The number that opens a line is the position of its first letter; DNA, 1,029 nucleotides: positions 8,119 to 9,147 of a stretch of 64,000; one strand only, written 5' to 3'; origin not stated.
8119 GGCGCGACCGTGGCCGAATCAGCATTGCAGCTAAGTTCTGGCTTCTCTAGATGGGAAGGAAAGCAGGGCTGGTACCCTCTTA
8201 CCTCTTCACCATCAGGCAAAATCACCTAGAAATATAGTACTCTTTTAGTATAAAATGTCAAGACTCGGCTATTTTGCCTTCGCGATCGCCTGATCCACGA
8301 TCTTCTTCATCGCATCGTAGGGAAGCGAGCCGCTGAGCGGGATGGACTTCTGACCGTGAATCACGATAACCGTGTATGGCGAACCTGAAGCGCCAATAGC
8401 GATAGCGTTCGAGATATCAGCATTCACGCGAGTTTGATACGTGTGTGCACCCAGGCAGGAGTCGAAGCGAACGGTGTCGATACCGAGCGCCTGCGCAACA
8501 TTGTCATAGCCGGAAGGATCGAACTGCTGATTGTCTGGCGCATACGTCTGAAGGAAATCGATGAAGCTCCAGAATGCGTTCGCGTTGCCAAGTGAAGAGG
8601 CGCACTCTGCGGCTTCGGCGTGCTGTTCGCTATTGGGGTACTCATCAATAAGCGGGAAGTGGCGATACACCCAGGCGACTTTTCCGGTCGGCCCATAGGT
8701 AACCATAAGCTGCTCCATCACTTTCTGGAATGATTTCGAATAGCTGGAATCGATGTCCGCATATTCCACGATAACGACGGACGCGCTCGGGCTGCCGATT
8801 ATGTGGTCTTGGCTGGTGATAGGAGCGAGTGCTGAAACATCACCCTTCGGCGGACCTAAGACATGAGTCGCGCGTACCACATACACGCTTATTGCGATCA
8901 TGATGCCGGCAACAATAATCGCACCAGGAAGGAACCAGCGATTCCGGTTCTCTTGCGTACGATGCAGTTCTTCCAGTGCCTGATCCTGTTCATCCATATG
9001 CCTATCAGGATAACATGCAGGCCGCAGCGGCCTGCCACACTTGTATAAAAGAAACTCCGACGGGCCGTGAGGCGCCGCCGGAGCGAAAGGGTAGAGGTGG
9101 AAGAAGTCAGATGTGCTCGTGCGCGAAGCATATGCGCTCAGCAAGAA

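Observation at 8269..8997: DsbA-like thioredoxin-fold protein with the CxxC active site replaced by SSYS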

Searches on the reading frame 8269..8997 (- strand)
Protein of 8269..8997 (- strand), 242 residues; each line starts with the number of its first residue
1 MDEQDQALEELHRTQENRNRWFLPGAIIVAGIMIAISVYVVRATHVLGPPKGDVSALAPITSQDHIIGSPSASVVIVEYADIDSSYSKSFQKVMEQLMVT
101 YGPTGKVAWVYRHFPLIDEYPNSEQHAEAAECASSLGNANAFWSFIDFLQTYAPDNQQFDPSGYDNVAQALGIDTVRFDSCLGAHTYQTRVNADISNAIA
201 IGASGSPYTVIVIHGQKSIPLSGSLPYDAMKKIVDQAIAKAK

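Call 3: search_protein_families(library=pfam, proteins=[window:8269-8997:-], max_evalue=1)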
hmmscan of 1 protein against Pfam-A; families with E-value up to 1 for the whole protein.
window:8269-8997:- (242 aa): 4 families
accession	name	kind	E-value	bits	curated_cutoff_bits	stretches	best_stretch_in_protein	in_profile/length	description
PF13462.12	Thioredoxin_4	-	4.5e-14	53.4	23.2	1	63-235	4-164/165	Thioredoxin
PF01323.26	DSBA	-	1.2e-09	38.7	25.6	2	159-232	120-188/191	DSBA-like thioredoxin domain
PF18400.7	Thioredoxin_12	-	6.3e-07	29.9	26.1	1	62-115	132-183/190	Thioredoxin-like domain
PF24380.1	DUF7536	-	0.059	14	27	1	28-54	25-51/91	Family of unknown function (DUF7536)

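Call 4: search_protein_families(library=ncbifam, proteins=[window:8269-8997:-], max_evalue=1)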
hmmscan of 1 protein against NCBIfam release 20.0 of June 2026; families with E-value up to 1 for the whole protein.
window:8269-8997:- (242 aa): 1 family
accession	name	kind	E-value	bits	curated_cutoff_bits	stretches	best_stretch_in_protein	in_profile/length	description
NF041057.1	Rcas_1661_fam_Se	equivalog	3.2e-19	69.5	190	1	65-236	82-246/247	Rcas_1661 family thioredoxin-like (seleno)lipoprotein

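Call 5: search_solved_structures(query=window:8269-8997:-, max_evalue=1, show_alignments=3)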
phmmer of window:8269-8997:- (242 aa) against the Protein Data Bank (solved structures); distinct sequences matched with E-value up to 1: 15.
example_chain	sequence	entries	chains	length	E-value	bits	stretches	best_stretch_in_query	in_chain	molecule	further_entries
4n30_A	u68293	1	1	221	3.2e-08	36.8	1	63-225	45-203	Protein disulfide isomerase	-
3f4r_A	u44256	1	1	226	3e-06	30.3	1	57-218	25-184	Putative uncharacterized protein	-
3f4s_A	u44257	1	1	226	6e-06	29.3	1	57-138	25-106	Putative uncharacterized protein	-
3f4t_A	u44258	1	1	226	9e-06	28.8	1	57-129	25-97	Putative uncharacterized protein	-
3gyk_A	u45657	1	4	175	0.00027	23.9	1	66-211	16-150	27kDa outer membrane protein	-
6nen_A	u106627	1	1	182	0.018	18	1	67-242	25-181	Copper resistance protein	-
7uno_A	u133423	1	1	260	0.022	17.6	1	65-240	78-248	Thioredoxin domain-containing protein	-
6mhh_A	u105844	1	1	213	0.028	17.4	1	66-242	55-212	Metal resistance protein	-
4xvw_A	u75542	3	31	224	0.033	17.1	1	67-242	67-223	DsbA-like protein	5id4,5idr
3hd5_A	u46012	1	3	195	0.044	16.7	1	156-241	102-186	Thiol:disulfide interchange protein dsbA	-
9ph2_A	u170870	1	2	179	0.047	16.6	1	156-241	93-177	Thiol:disulfide interchange protein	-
6f46_A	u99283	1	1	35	0.5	13.2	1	11-39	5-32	Bcl-2-like protein 1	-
6hc1_A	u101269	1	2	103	0.67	12.8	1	46-107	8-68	GGDEF domain protein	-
6hc0_B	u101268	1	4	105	0.69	12.8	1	46-107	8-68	GGDEF domain protein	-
4gxz_A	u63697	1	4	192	0.85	12.5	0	191-241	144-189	Suppression of copper sensitivity protein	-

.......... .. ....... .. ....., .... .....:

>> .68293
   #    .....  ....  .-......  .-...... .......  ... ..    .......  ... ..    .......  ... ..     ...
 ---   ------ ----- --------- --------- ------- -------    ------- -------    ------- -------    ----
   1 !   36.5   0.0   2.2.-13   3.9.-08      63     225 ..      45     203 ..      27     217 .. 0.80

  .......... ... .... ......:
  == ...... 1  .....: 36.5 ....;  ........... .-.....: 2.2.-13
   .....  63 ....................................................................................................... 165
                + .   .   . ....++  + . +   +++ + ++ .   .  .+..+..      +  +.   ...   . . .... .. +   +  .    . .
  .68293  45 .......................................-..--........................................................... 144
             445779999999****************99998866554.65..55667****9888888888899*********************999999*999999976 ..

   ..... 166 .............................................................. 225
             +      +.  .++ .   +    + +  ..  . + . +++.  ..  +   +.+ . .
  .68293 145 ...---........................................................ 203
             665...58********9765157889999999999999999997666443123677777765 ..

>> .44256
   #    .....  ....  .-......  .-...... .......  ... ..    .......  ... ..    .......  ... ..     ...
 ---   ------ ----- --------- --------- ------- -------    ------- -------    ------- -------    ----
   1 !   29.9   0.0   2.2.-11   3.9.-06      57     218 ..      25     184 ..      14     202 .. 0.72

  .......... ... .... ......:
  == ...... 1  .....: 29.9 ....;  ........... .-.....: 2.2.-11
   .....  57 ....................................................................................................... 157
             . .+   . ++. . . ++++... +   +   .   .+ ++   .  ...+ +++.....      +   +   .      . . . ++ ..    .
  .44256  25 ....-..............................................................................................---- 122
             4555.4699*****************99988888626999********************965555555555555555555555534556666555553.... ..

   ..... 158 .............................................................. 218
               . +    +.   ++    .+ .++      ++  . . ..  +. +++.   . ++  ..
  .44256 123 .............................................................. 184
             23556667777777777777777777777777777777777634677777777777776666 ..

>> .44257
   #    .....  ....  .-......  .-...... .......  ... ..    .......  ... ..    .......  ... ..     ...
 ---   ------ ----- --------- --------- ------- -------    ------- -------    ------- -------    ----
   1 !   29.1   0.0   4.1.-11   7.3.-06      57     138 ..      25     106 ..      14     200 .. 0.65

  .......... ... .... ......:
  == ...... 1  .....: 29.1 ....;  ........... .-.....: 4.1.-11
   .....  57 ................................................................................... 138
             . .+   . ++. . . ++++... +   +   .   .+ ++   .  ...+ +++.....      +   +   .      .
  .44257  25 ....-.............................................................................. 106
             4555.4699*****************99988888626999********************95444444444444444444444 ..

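Call 6: find_homologous_proteins(query=window:8269-8997:-, max_evalue=0.001)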
Query window:8269-8997:- (242 aa): 503 proteins with E <= 0.001 among 855 candidates; the best 120 are listed.
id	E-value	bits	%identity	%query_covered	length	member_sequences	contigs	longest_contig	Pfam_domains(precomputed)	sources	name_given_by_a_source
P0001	1.7e-157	540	100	100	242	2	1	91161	PF01323.27,PF18400.8,PF13462.13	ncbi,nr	ncbi:MAG: oxidoreductase [Parcubacteria group bacterium]|nr:oxidoreductase [Parcubacteria group bact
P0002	1.0e-118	413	74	100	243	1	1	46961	PF01323.27,PF18400.8,PF13462.13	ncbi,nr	ncbi:MAG: oxidoreductase [Parcubacteria group bacterium]|nr:oxidoreductase [Parcubacteria group bact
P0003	1.9e-114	399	72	100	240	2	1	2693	PF01323.27,PF18400.8,PF13462.13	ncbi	-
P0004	3.5e-114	398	70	98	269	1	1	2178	PF01323.27,PF18400.8,PF13462.13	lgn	-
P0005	1.5e-113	396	71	100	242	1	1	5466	PF01323.27,PF18400.8,PF13462.13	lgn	-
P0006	1.7e-111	389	68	100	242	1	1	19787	PF01323.27,PF18400.8,PF13462.13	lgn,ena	-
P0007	6.7e-110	384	69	100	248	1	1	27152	PF01323.27,PF18400.8,PF13462.13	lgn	-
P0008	2.7e-109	382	67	100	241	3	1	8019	PF01323.27,PF18400.8,PF13462.13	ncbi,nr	ncbi:MAG TPA: thioredoxin domain-containing protein [Candidatus Paceibacterota bacterium]|nr:thiored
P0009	6.8e-109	381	67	100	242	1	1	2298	PF01323.27,PF18400.8,PF13462.13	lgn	-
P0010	2.4e-108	379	66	100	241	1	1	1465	PF01323.27,PF18400.8,PF13462.13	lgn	-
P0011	3.6e-104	366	67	96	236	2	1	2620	PF01323.27,PF18400.8,PF13462.13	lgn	-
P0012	3.7e-104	365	64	100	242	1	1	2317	PF18400.8,PF13462.13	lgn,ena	-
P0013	1.7e-103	363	65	98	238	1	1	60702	PF01323.27,PF18400.8,PF13462.13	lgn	-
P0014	2.0e-103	363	63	100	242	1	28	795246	PF01323.27,PF18400.8,PF13462.13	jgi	jgi:protein-disulfide isomerase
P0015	6.3e-103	361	64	100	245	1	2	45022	PF01323.27,PF18400.8,PF13462.13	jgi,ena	-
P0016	3.6e-102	359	65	99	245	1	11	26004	PF01323.27,PF18400.8,PF13462.13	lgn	-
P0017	4.6e-99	349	64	96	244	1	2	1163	PF01323.27,PF18400.8,PF13462.13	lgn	-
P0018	3.3e-98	346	63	99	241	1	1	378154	PF01323.27,PF18400.8,PF13462.13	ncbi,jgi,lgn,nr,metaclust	ncbi:MAG: Periplasmic thiol:disulfide interchange protein DsbA [Parcubacteria bacterium C7867-008]|n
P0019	4.4e-95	336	65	94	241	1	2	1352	PF01323.27,PF18400.8,PF13462.13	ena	-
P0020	6.3e-93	329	65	96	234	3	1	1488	PF01323.27,PF18400.8,PF13462.13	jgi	jgi:protein-disulfide isomerase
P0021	3.1e-92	326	60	100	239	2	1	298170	PF01323.27,PF18400.8,PF13462.13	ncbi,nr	ncbi:MAG: Periplasmic thiol:disulfide interchange protein DsbA [Parcubacteria bacterium C7867-007]|n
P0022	1.5e-87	311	56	98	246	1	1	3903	PF01323.27,PF18400.8,PF13462.13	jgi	jgi:protein-disulfide isomerase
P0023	3.6e-85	303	57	95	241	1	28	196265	PF01323.27,PF18400.8,PF13462.13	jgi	jgi:protein-disulfide isomerase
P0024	2.5e-84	301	56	93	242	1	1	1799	PF01323.27,PF18400.8,PF13462.13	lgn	-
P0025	9.4e-84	299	53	100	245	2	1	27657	PF01323.27,PF18400.8,PF13462.13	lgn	-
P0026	5.1e-83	296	56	93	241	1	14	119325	PF01323.27,PF18400.8,PF13462.13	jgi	jgi:protein-disulfide isomerase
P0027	2.4e-82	294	59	93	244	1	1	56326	PF01323.27,PF18400.8,PF13462.13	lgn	-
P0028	4.9e-82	293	51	93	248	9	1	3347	PF01323.27,PF18400.8,PF13462.13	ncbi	-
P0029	2.3e-81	291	56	95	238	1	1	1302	PF01323.27,PF13462.13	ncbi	-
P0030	1.0e-80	289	57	93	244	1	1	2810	PF01323.27,PF13462.13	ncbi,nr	ncbi:MAG TPA: thioredoxin domain-containing protein [Candidatus Paceibacterota bacterium]|nr:thiored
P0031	1.6e-80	288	53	90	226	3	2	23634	PF01323.27,PF18400.8,PF13462.13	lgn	-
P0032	5.3e-80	286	56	93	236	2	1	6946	PF01323.27,PF13462.13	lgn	-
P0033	5.4e-80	286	55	93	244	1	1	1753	PF01323.27,PF18400.8,PF13462.13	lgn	-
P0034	7.2e-80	286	51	97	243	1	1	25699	PF01323.27,PF18400.8,PF13462.13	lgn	-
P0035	8.6e-80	286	54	93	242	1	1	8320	PF01323.27,PF18400.8,PF13462.13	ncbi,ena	-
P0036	1.1e-79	285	54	97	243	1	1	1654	PF01323.27,PF18400.8,PF13462.13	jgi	jgi:protein-disulfide isomerase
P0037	1.2e-79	285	52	98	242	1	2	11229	PF01323.27,PF18400.8,PF13462.13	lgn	-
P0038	1.3e-79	285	54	96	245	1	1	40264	PF01323.27,PF13462.13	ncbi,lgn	ncbi:thioredoxin domain-containing protein [soil metagenome]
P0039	1.5e-79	285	56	93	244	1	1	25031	PF01323.27,PF13462.13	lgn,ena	-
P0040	2.0e-79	285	55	93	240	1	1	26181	PF13462.13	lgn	-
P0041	2.9e-79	284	52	100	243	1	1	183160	PF01323.27,PF18400.8,PF13462.13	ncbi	-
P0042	3.4e-79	284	54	93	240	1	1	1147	PF01323.27,PF13462.13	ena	-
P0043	3.8e-79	284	53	91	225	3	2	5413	PF01323.27,PF18400.8,PF13462.13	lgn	-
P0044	4.0e-79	284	55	93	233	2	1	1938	PF01323.27,PF18400.8,PF13462.13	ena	-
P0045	6.7e-79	283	55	93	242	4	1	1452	PF01323.27,PF13462.13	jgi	jgi:protein-disulfide isomerase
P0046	7.2e-79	283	54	95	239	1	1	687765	PF01323.27,PF18400.8,PF13462.13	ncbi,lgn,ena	-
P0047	1.2e-78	282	53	97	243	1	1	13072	PF01323.27,PF18400.8,PF13462.13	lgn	-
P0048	2.1e-78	281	54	98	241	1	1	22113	PF01323.27,PF18400.8,PF13462.13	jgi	jgi:protein-disulfide isomerase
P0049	3.2e-78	281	54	96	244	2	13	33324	PF01323.27,PF13462.13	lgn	-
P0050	3.8e-78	280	51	96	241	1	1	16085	PF01323.27,PF13462.13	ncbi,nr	ncbi:MAG: oxidoreductase [Parcubacteria group bacterium]|nr:oxidoreductase [Parcubacteria group bact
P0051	4.8e-78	280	52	96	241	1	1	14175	PF01323.27,PF18400.8,PF13462.13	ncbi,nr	ncbi:MAG: oxidoreductase [Parcubacteria group bacterium]|nr:oxidoreductase [Parcubacteria group bact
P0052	5.3e-78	280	53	96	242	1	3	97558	PF01323.27,PF13462.13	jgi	jgi:protein-disulfide isomerase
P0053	5.3e-78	280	53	93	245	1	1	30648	PF01323.27,PF18400.8,PF13462.13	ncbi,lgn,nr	ncbi:MAG: oxidoreductase [Parcubacteria group bacterium]|nr:oxidoreductase [Parcubacteria group bact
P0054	5.3e-78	280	52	90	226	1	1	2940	PF01323.27,PF18400.8,PF13462.13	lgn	-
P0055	7.9e-78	279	53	95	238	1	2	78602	PF01323.27,PF18400.8,PF13462.13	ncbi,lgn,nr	ncbi:thioredoxin domain-containing protein [Patescibacteria group bacterium]|nr:thioredoxin domain-c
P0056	8.7e-78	279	53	100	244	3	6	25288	PF01323.27,PF13462.13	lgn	-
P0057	1.7e-77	278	52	100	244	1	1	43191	PF01323.27,PF13462.13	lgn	-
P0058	2.0e-77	278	53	95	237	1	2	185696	PF01323.27,PF13462.13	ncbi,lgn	ncbi:MAG: thioredoxin domain-containing protein [Patescibacteria group bacterium]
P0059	2.1e-77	278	51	91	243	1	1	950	PF01323.27,PF18400.8,PF13462.13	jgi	jgi:protein-disulfide isomerase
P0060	3.1e-77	277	54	95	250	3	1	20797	PF01323.27,PF13462.13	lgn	-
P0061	3.4e-77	277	53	94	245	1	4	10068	PF01323.27,PF13462.13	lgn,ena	-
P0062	7.1e-77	276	52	90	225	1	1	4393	PF01323.27,PF18400.8,PF13462.13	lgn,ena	-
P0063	1.6e-76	275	50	91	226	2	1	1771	PF01323.27,PF18400.8,PF13462.13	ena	-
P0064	2.1e-76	275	55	92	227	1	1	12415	PF18400.8,PF13462.13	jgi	jgi:protein-disulfide isomerase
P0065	2.8e-76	274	57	88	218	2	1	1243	PF01323.27,PF13462.13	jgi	jgi:protein-disulfide isomerase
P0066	3.6e-76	274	56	93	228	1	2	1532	PF18400.8,PF13462.13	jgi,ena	jgi:protein-disulfide isomerase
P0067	5.1e-76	273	54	92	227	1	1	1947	PF18400.8,PF13462.13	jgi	jgi:protein-disulfide isomerase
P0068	6.0e-76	273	51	95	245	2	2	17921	PF01323.27,PF13462.13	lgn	-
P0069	7.5e-76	273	50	95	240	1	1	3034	PF01323.27,PF13462.13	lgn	-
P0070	9.4e-76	273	52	93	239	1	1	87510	PF01323.27,PF18400.8,PF13462.13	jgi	jgi:protein-disulfide isomerase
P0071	1.1e-75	272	52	97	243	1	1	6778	PF01323.27,PF18400.8,PF13462.13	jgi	jgi:protein-disulfide isomerase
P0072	1.2e-75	272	53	93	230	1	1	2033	PF01323.27,PF13462.13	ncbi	-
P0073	1.6e-75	272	53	100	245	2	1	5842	PF01323.27,PF18400.8,PF13462.13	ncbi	-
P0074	2.4e-75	271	53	95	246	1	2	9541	PF01323.27,PF18400.8,PF13462.13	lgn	-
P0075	3.0e-75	271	51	97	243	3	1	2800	PF01323.27,PF18400.8,PF13462.13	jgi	jgi:protein-disulfide isomerase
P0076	1.9e-74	268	55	90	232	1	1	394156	PF01323.27,PF13462.13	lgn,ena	-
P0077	2.0e-74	268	52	93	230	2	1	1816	PF01323.27,PF18400.8,PF13462.13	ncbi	-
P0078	4.5e-74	267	52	92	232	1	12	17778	PF18400.8,PF13462.13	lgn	-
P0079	6.3e-74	267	49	90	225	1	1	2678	PF01323.27,PF18400.8,PF13462.13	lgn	-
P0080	8.5e-74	266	50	100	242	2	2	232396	PF18400.8,PF13462.13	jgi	jgi:protein-disulfide isomerase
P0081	1.5e-73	265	49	99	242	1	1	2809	PF01323.27,PF18400.8,PF13462.13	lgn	-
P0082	1.9e-73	265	49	94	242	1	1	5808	PF18400.8,PF13462.13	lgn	-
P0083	2.9e-73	264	50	93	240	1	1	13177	PF01323.27,PF18400.8,PF13462.13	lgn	-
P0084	3.2e-73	264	50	92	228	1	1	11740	PF01323.27,PF18400.8,PF13462.13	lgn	-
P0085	3.4e-73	264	49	96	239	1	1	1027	PF01323.27,PF18400.8,PF13462.13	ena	-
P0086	4.6e-73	264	53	95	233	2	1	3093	PF01323.27,PF18400.8,PF13462.13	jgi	jgi:protein-disulfide isomerase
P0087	5.1e-73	264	51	93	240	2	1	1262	PF01323.27,PF13462.13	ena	-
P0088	6.7e-73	263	53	93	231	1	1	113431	PF01323.27,PF18400.8,PF13462.13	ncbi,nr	ncbi:MAG: oxidoreductase [Parcubacteria group bacterium]|nr:oxidoreductase [Parcubacteria group bact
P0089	6.8e-73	263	51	91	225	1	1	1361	PF18400.8,PF13462.13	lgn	-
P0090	1.0e-72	263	50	93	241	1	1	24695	PF01323.27,PF13462.13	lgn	-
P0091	1.8e-72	262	52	93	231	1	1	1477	PF01323.27,PF13462.13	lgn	-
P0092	1.9e-72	262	50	93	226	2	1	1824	PF01323.27,PF13462.13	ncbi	ncbi:MAG: thioredoxin domain-containing protein, partial [Candidatus Paceibacterota bacterium]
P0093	3.0e-72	261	49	94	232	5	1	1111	PF18400.8,PF13462.13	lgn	-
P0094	3.2e-72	261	50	94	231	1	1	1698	PF01323.27,PF18400.8,PF13462.13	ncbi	-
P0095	1.3e-71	259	52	92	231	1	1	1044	PF01323.27,PF13462.13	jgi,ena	-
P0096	1.7e-71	259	50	93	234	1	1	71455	PF01323.27,PF13462.13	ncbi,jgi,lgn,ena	ncbi:MAG TPA: thioredoxin domain-containing protein [Candidatus Paceibacterota bacterium]|jgi:protei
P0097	2.0e-71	258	47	97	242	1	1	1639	PF13462.13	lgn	-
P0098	2.0e-71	258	49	90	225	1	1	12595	PF18400.8,PF13462.13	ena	-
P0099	2.3e-71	258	52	95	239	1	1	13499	PF01323.27,PF13462.13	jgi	jgi:protein-disulfide isomerase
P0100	6.0e-71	257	53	90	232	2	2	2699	PF01323.27,PF13462.13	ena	-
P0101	7.5e-71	256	48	94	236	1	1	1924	PF18400.8,PF13462.13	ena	-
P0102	1.1e-70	256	45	99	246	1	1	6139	PF01323.27,PF18400.8,PF13462.13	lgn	-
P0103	1.3e-70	256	51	93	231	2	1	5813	PF01323.27,PF18400.8,PF13462.13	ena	-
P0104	1.4e-70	256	52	93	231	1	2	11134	PF01323.27,PF13462.13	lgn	-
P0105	1.5e-70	255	52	90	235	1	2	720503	PF01323.27,PF18400.8,PF13462.13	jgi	-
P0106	2.1e-70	255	51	94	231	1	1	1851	PF01323.27,PF18400.8,PF13462.13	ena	-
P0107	5.7e-70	254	48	92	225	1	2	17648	PF18400.8,PF13462.13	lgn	-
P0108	7.9e-70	253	49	93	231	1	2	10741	PF01323.27,PF18400.8,PF13462.13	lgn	-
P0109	9.2e-70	253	51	95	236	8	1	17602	PF01323.27,PF18400.8,PF13462.13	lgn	-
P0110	9.7e-70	253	51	94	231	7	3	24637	PF01323.27,PF13462.13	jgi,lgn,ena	jgi:protein-disulfide isomerase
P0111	1.0e-69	253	49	93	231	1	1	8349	PF01323.27,PF18400.8,PF13462.13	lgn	-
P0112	1.0e-69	253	50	94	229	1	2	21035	PF01323.27,PF13462.13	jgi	jgi:protein-disulfide isomerase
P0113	1.0e-69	253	53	90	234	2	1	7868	PF01323.27,PF18400.8,PF13462.13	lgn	-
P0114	1.5e-69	252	49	93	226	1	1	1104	PF01323.27,PF18400.8,PF13462.13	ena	-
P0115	2.0e-69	252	51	93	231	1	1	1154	PF01323.27,PF18400.8,PF13462.13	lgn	-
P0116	2.3e-69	252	51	93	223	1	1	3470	PF01323.27,PF13462.13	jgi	jgi:protein-disulfide isomerase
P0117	3.1e-69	251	48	93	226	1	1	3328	PF01323.27,PF18400.8,PF13462.13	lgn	-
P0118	4.1e-69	251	50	93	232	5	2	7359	PF01323.27,PF18400.8,PF13462.13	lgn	-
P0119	4.1e-69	251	51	92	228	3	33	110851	PF01323.27,PF18400.8,PF13462.13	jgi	jgi:protein-disulfide isomerase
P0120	6.9e-69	250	52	93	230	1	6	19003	PF01323.27,PF18400.8,PF13462.13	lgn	-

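Call 9: find_encoding_contigs(protein=P0001, flank=10000, max_places=3)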
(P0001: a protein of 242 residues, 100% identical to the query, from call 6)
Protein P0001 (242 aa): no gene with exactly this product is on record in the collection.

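Call 12: find_encoding_contigs(protein=P0018, flank=8000, max_places=2)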
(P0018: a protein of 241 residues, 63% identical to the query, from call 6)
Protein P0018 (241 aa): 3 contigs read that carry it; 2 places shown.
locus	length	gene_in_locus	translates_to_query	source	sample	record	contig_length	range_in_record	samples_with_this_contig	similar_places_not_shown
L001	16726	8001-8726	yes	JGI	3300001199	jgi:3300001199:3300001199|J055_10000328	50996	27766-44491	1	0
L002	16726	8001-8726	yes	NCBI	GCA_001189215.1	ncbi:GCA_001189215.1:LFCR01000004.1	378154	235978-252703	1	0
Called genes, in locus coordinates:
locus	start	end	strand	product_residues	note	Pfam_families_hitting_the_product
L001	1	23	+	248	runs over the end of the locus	PF08282:Hydrolase_3 (faint), PF03332:PMM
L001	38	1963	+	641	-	PF01565:FAD_binding_4, PF02913:FAD-oxidase_C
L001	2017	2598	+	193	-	PF05656:DUF805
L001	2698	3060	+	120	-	PF00076:RRM_1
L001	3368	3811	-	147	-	PF07098:DUF1360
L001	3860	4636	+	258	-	PF03602:Cons_hypoth95 (weak), PF05175:MTS, PF13847:Methyltransf_31 (weak)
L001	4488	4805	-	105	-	-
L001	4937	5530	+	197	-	PF03703:bPH_2 (weak)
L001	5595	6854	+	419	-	PF13393:tRNA-synt_His, PF00587:tRNA-synt_2b, PF03129:HGTP_anticodon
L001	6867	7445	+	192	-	PF13482:RNase_H_2, PF10108:DNA_pol_B_exo2 (faint)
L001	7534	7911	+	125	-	-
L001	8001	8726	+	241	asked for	PF18400:Thioredoxin_12 (faint), PF13462:Thioredoxin_4, PF01323:DSBA (faint)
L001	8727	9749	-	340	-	-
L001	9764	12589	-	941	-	PF00580:UvrD-helicase, PF13245:AAA_19, PF13604:AAA_30 (faint), PF13361:UvrD_C, PF13538:UvrD_C_2 (faint), PF12705:PDDEXK_1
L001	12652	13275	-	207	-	PF01863:YgjP-like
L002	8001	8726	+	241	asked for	PF18400:Thioredoxin_12 (faint), PF13462:Thioredoxin_4, PF01323:DSBA (faint)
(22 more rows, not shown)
